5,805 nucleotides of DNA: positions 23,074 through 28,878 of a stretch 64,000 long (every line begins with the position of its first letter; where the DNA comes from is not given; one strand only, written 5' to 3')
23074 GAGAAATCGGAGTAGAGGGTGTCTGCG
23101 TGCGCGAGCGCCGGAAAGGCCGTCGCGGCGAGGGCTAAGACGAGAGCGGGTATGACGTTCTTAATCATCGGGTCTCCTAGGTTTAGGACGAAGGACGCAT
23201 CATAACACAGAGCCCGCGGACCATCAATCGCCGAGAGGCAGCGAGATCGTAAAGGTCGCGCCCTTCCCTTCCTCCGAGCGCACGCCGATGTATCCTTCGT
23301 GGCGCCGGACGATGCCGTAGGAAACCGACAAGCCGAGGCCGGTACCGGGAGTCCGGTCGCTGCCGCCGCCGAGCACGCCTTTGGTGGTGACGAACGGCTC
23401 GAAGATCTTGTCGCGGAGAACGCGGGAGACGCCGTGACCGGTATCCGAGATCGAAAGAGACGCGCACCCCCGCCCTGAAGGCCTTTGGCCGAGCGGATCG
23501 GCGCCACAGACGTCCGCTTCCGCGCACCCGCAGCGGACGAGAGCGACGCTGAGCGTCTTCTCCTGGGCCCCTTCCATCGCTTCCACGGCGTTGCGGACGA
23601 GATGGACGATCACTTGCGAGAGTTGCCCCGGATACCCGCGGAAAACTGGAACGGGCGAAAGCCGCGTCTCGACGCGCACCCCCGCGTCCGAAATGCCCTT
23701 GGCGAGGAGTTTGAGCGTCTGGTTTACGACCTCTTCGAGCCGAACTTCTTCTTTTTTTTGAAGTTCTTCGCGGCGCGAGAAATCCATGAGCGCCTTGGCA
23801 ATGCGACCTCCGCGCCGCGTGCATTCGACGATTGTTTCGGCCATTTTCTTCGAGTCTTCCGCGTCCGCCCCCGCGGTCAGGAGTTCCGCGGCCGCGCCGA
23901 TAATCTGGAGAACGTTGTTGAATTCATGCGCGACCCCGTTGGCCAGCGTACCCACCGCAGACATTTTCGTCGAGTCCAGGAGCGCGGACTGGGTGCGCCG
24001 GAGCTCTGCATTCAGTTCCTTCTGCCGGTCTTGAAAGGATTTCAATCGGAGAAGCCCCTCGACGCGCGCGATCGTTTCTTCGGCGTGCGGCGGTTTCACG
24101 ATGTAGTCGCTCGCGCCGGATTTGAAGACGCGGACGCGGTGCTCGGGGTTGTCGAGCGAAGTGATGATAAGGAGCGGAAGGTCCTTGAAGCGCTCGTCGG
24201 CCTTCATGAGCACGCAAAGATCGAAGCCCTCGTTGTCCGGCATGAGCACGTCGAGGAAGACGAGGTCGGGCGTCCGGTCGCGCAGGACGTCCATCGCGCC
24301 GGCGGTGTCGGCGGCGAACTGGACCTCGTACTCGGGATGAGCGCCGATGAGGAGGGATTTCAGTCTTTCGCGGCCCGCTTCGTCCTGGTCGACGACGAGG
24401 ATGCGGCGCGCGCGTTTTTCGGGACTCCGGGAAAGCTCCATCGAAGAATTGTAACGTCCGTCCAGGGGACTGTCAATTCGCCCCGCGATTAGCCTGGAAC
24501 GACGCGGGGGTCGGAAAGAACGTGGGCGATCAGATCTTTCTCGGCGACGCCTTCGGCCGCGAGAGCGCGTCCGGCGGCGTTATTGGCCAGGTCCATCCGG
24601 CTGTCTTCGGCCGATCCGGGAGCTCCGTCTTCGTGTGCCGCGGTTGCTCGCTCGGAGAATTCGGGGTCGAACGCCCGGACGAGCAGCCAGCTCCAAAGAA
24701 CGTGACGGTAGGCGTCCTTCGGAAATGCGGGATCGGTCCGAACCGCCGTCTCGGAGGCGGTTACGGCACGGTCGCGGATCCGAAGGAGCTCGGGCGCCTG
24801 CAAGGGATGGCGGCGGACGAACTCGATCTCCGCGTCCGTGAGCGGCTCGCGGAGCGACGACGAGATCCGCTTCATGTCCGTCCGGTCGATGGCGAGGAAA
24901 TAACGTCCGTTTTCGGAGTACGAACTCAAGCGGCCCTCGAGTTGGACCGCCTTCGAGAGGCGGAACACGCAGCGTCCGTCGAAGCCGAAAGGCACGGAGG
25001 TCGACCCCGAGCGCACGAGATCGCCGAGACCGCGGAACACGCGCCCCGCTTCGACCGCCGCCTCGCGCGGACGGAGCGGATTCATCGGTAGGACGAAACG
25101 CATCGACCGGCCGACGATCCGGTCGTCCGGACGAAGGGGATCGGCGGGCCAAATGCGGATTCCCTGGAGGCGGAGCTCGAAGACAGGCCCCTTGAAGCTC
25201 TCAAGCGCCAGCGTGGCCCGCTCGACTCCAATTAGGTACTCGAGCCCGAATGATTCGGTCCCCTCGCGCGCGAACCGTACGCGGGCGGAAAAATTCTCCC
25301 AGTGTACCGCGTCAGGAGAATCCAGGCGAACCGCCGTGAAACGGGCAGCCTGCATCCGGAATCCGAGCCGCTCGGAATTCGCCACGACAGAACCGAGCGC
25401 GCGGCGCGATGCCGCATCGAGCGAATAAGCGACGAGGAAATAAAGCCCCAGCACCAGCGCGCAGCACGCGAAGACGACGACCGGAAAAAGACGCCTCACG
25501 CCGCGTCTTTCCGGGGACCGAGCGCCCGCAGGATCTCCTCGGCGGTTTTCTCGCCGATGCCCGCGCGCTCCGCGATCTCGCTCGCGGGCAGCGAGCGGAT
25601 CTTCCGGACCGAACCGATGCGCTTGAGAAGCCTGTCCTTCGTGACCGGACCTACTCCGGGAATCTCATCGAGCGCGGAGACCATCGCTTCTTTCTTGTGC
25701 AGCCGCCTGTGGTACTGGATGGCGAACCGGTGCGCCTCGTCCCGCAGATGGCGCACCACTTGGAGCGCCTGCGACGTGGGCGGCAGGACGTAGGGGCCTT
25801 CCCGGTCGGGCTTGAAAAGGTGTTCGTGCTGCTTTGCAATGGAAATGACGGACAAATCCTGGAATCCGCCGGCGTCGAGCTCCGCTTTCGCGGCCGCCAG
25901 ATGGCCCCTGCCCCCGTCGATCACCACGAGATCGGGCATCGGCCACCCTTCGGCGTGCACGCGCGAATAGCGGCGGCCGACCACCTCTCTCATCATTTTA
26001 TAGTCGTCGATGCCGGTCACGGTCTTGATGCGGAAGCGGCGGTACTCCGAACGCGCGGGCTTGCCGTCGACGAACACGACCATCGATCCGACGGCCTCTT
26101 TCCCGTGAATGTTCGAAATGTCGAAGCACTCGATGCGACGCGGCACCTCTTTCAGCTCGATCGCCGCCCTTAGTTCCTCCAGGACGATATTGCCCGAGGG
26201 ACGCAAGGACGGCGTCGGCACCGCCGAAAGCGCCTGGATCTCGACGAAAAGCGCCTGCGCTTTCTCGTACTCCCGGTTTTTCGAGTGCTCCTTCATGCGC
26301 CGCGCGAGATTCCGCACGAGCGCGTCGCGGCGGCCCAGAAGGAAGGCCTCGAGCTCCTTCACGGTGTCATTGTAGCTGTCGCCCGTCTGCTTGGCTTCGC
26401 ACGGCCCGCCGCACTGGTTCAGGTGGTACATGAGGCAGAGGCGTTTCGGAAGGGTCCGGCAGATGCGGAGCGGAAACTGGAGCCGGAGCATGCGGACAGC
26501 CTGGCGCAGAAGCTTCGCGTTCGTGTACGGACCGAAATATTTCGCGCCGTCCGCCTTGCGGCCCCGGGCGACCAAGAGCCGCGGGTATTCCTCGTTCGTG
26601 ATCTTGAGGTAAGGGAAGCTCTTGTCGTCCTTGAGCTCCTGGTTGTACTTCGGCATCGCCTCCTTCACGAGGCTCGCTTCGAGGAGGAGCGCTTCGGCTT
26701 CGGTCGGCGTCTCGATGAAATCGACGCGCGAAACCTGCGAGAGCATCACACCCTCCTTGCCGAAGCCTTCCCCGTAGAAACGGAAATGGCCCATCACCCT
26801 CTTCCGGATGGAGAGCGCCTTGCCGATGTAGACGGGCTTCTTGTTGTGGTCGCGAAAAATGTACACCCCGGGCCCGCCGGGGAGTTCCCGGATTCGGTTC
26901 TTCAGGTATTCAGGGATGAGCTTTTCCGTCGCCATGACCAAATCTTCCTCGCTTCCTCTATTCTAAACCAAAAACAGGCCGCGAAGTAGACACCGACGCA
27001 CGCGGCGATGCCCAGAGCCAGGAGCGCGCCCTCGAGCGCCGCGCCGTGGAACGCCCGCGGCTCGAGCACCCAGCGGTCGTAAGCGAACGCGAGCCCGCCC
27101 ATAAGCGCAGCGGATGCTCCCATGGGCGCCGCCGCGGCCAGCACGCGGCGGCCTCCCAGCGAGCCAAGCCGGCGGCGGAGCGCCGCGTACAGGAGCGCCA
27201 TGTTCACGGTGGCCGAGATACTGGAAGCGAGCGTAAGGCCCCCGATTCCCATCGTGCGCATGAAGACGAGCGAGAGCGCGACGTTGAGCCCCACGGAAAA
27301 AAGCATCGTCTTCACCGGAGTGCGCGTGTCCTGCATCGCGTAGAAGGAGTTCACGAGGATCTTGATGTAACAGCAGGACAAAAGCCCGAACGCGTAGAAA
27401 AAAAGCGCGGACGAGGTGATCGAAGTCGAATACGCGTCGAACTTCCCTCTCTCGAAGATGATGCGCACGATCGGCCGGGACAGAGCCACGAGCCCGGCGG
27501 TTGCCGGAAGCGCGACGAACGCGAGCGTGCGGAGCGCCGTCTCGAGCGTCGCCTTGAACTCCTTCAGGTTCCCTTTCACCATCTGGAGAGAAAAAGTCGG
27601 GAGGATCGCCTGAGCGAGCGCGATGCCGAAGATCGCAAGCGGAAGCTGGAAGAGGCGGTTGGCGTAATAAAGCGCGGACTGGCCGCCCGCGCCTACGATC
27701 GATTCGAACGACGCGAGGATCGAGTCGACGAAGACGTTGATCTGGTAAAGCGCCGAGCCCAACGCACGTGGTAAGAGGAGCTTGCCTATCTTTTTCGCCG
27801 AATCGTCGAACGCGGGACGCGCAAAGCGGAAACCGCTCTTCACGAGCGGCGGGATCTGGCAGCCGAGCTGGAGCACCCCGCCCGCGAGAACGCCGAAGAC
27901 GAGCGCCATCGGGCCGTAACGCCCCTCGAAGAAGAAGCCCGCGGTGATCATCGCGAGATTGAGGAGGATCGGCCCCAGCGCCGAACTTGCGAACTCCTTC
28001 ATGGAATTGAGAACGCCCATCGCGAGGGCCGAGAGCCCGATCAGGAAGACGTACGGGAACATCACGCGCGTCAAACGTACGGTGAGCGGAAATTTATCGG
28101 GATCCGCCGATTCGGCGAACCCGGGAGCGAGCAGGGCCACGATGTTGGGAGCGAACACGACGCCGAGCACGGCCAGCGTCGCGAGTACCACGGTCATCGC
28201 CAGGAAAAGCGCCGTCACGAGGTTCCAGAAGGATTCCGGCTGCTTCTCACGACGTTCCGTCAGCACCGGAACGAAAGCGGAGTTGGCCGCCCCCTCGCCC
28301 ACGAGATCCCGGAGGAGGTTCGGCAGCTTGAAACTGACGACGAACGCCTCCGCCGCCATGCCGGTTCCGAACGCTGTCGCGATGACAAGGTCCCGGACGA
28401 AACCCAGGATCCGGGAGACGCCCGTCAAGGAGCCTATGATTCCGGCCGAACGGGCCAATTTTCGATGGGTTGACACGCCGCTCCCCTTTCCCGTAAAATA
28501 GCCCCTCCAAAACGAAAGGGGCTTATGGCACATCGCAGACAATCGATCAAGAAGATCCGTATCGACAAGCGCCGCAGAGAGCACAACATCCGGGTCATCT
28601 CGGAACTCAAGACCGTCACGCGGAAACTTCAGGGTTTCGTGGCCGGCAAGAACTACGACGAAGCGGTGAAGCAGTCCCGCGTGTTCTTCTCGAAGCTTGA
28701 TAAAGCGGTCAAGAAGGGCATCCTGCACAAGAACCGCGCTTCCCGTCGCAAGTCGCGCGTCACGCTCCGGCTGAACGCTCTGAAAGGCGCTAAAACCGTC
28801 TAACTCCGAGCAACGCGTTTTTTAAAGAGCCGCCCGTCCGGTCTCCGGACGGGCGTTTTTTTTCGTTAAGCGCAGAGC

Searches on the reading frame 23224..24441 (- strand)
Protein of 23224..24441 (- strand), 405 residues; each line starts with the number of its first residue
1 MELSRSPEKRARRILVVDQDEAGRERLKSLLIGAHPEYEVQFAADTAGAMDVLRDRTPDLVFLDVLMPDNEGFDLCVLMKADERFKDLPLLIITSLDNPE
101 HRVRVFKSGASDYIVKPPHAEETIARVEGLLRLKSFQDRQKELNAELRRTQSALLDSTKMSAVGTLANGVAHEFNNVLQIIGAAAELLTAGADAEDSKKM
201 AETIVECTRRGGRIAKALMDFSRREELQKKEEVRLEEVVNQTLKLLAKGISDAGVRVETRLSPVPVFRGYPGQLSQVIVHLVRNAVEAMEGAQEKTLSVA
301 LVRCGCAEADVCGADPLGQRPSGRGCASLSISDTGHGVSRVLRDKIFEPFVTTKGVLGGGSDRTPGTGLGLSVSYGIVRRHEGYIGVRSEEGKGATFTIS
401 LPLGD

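Call 64: search_protein_families(library=pfam, max_evalue=1e-8, proteins=[window:23224-24441:-])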
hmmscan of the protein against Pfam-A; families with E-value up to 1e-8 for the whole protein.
window:23224-24441:- (405 aa): 3 families
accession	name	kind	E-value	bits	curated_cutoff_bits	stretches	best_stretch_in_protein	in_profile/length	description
PF00072.30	Response_reg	-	8.4e-21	74.7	30.2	1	14-127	1-110/111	Response regulator receiver domain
PF02518.31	HATPase_c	-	2.5e-19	70.2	26.4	1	271-403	3-109/111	Histidine kinase-, DNA gyrase B-, and HSP90-like ATPase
PF00512.31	HisKA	-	4.5e-09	36.7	26.9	0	164-226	3-65/66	His Kinase A (phospho-acceptor) domain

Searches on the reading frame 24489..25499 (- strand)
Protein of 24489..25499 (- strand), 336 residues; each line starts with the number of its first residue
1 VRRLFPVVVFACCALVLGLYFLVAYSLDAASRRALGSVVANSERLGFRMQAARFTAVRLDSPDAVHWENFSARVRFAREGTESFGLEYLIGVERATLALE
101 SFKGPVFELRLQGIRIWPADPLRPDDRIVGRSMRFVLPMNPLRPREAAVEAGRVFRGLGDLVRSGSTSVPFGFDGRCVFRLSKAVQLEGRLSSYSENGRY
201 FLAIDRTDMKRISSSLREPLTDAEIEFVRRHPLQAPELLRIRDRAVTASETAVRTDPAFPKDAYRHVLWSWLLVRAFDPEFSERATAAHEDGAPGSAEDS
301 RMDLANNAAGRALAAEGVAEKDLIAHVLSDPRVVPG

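Call 64: search_protein_families(library=pfam, max_evalue=1e-8, proteins=[window:24489-25499:-])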
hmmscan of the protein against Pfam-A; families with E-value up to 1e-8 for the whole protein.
window:24489-25499:- (336 aa): 1 family
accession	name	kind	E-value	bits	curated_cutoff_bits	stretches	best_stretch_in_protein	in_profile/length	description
PF22322.1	DUF6973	-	5.1e-16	58.8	27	1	227-323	3-111/124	Domain of unknown function (DUF6973)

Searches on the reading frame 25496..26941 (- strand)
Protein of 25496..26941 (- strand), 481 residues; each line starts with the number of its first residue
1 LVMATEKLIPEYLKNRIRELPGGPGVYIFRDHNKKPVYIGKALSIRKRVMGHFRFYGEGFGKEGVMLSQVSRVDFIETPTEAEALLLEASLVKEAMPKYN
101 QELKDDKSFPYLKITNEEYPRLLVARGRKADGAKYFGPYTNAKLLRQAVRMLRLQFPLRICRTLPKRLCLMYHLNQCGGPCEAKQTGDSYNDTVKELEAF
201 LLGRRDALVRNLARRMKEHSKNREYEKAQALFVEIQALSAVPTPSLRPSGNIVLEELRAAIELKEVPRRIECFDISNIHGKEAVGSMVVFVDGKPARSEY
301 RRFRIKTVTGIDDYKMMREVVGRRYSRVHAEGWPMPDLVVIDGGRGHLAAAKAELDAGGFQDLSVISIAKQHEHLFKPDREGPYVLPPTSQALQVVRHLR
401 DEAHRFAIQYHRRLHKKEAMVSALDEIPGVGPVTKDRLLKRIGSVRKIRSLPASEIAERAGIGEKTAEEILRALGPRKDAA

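Call 64: search_protein_families(library=pfam, max_evalue=1e-8, proteins=[window:25496-26941:-])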
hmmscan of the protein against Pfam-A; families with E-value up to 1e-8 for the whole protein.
window:25496-26941:- (481 aa): 2 families
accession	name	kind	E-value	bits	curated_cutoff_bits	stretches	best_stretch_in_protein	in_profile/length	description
PF08459.17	UvrC_RNaseH_dom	-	6.2e-54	182.6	22.3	1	260-408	3-159/159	UvrC RNAse H endonuclease domain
PF14520.12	HHH_5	-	1.3e-10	42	27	1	423-474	3-55/57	Helix-hairpin-helix domain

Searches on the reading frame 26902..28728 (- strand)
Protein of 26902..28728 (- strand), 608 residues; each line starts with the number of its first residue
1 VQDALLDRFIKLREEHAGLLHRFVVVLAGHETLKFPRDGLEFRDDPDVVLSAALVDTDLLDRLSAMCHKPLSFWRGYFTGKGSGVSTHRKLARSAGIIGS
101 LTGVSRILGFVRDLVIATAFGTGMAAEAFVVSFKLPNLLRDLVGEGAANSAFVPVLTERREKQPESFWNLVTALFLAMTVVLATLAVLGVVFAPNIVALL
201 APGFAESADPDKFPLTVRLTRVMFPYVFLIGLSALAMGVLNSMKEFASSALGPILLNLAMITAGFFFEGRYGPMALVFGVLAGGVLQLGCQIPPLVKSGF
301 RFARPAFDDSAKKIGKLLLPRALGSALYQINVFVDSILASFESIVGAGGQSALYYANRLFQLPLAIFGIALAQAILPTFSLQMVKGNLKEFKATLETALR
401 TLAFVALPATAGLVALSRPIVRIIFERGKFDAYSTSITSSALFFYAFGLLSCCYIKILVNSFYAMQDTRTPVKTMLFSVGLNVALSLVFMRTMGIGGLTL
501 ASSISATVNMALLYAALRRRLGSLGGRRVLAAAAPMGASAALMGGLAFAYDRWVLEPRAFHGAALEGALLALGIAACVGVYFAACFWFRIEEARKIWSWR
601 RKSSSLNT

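Call 64: search_protein_families(library=pfam, max_evalue=1e-8, proteins=[window:26902-28728:-])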
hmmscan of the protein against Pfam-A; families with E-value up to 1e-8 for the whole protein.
window:26902-28728:- (608 aa): 1 family
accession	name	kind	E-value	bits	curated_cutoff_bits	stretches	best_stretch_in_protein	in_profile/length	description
PF03023.19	MurJ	-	6.7e-119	397.9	27.4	1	116-547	1-429/451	Lipid II flippase MurJ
